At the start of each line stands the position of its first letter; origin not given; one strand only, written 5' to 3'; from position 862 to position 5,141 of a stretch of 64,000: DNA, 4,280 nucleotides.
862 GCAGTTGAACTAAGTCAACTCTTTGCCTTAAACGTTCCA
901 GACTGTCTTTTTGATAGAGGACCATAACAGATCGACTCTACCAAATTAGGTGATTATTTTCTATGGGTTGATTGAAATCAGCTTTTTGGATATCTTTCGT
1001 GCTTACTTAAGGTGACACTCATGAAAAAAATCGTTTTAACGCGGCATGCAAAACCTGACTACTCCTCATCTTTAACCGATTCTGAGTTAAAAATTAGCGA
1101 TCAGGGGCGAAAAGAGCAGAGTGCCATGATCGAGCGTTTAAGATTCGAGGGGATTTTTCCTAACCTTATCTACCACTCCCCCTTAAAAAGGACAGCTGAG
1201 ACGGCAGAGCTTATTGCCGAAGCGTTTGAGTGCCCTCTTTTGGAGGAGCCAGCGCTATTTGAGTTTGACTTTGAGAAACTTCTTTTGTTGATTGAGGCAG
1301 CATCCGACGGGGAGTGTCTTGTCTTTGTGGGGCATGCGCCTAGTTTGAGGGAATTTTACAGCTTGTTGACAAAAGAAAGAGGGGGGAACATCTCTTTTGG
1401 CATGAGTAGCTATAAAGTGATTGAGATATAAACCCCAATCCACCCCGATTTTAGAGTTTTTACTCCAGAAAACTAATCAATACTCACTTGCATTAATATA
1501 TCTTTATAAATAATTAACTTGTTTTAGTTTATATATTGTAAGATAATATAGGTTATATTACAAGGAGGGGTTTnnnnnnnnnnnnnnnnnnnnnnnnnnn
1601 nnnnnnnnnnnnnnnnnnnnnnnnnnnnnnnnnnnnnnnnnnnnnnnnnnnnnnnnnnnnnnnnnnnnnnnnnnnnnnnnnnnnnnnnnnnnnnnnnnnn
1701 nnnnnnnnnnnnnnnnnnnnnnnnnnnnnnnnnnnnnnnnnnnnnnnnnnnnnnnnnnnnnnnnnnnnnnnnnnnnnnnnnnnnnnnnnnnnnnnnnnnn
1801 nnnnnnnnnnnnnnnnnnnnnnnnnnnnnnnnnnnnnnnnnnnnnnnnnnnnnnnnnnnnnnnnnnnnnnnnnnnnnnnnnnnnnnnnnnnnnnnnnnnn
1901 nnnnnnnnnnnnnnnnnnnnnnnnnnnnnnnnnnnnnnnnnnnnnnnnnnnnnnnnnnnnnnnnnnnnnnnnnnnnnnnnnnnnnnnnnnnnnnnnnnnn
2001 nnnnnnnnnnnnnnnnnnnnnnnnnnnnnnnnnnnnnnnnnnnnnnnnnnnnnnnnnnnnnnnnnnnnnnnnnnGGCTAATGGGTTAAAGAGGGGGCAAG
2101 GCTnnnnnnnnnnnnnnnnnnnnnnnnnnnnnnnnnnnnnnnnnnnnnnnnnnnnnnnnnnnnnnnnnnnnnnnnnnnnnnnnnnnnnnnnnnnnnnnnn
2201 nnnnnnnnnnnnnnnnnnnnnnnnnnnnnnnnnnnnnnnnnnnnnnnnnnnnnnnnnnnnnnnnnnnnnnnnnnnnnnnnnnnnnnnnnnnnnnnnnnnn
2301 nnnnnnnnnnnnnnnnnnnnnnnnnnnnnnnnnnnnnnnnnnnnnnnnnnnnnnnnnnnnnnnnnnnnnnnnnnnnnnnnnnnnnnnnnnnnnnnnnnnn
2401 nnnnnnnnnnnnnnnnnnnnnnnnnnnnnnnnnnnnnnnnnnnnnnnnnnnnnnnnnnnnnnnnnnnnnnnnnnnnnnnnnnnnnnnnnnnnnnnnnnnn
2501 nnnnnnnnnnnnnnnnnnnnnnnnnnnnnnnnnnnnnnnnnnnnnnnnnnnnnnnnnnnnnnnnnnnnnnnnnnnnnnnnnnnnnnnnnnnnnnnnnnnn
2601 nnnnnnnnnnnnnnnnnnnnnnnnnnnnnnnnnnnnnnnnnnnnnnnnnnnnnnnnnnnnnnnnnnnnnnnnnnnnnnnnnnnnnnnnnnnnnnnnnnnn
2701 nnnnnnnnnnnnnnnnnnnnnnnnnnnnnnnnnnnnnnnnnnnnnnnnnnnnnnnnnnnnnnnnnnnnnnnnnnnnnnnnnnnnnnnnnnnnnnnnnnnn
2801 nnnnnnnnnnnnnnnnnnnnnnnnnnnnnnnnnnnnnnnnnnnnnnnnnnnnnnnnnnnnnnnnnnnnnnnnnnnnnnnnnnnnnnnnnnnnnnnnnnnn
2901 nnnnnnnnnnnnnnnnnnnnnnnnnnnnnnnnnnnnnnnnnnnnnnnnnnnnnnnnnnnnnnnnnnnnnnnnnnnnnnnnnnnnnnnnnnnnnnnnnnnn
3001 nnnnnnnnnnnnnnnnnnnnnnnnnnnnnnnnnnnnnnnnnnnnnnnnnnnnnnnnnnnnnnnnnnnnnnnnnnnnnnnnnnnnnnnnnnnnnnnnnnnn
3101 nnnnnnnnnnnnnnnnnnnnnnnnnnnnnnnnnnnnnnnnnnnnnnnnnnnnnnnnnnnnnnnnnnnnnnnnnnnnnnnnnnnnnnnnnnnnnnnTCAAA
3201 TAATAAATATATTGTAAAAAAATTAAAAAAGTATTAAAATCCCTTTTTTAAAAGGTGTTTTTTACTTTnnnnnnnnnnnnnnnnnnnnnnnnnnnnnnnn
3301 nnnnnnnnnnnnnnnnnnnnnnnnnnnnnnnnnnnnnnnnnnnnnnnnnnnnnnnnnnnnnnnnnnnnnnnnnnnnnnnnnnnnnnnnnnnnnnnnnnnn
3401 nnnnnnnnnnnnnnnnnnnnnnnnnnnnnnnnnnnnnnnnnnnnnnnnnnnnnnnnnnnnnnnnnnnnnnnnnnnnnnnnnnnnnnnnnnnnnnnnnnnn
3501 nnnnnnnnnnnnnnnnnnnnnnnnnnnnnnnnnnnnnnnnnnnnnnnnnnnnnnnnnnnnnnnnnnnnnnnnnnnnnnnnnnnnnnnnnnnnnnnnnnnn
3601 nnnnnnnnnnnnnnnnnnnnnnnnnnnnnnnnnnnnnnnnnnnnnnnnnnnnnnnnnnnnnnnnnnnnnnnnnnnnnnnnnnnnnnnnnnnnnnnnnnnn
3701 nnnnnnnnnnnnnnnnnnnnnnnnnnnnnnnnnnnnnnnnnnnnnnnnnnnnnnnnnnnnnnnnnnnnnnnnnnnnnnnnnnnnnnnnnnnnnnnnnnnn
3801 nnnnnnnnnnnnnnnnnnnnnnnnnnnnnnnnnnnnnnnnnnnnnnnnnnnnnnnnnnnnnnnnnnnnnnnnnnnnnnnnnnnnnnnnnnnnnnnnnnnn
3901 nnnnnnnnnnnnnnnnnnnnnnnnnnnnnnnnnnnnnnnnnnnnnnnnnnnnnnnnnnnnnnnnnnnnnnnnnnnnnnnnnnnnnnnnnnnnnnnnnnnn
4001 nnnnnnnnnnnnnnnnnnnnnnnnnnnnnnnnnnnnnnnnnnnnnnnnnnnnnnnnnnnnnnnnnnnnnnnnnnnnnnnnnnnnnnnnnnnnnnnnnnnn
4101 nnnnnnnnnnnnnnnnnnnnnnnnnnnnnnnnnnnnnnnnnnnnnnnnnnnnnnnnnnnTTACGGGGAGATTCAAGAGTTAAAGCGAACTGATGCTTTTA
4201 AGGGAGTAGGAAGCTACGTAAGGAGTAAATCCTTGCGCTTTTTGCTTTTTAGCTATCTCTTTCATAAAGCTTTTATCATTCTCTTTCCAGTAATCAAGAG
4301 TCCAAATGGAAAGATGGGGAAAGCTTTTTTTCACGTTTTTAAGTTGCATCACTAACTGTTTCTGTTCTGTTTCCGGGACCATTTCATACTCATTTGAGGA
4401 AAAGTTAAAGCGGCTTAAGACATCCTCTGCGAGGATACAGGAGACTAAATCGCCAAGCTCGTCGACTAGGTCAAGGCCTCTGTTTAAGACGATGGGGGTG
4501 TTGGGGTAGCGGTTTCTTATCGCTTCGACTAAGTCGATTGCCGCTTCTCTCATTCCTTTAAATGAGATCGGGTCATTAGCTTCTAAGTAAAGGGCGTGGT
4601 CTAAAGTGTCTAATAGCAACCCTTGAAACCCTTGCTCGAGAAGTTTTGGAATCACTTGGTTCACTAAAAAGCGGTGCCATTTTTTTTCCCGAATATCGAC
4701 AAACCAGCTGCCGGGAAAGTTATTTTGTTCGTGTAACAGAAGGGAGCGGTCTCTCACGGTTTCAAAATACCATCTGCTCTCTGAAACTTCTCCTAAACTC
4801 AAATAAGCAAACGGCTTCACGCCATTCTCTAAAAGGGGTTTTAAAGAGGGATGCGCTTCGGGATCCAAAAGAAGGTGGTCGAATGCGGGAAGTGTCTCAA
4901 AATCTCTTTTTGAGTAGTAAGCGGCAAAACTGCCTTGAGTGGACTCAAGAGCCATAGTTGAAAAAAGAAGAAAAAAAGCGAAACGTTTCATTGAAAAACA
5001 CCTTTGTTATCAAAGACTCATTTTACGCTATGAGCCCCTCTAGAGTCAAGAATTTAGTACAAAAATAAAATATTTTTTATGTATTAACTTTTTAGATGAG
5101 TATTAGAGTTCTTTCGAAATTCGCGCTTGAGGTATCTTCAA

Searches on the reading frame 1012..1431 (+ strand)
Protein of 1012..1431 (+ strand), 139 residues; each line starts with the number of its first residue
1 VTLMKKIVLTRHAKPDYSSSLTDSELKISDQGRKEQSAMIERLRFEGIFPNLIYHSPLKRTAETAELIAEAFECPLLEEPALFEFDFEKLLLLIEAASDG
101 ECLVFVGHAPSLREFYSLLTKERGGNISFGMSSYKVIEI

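Call 84: search_protein_families(library=pfam, proteins=[window:1012-1431:+], max_evalue=0.001)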
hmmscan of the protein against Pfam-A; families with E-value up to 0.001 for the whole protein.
window:1012-1431:+ (139 aa): 1 family
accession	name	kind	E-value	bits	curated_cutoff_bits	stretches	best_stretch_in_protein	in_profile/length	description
PF00300.27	His_Phos_1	-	7.2e-13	49.1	21.7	1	7-89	1-84/194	Histidine phosphatase superfamily (branch 1)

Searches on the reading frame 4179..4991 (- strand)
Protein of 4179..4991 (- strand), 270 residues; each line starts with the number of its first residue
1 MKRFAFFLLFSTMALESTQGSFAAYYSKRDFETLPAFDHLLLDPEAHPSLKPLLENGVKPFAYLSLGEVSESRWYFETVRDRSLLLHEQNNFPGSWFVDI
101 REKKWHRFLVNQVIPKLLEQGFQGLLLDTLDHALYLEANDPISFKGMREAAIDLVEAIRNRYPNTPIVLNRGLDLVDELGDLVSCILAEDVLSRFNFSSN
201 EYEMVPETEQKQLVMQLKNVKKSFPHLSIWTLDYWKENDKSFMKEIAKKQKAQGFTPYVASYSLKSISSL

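Call 84: search_protein_families(library=pfam, proteins=[window:4179-4991:-], max_evalue=0.001)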
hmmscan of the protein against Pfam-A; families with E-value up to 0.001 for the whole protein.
window:4179-4991:- (270 aa): 1 family
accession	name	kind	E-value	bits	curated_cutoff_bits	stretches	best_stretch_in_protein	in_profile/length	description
PF03537.19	Glyco_hydro_114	-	1.8e-17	63.8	27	1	31-264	14-227/231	Glycoside-hydrolase family GH114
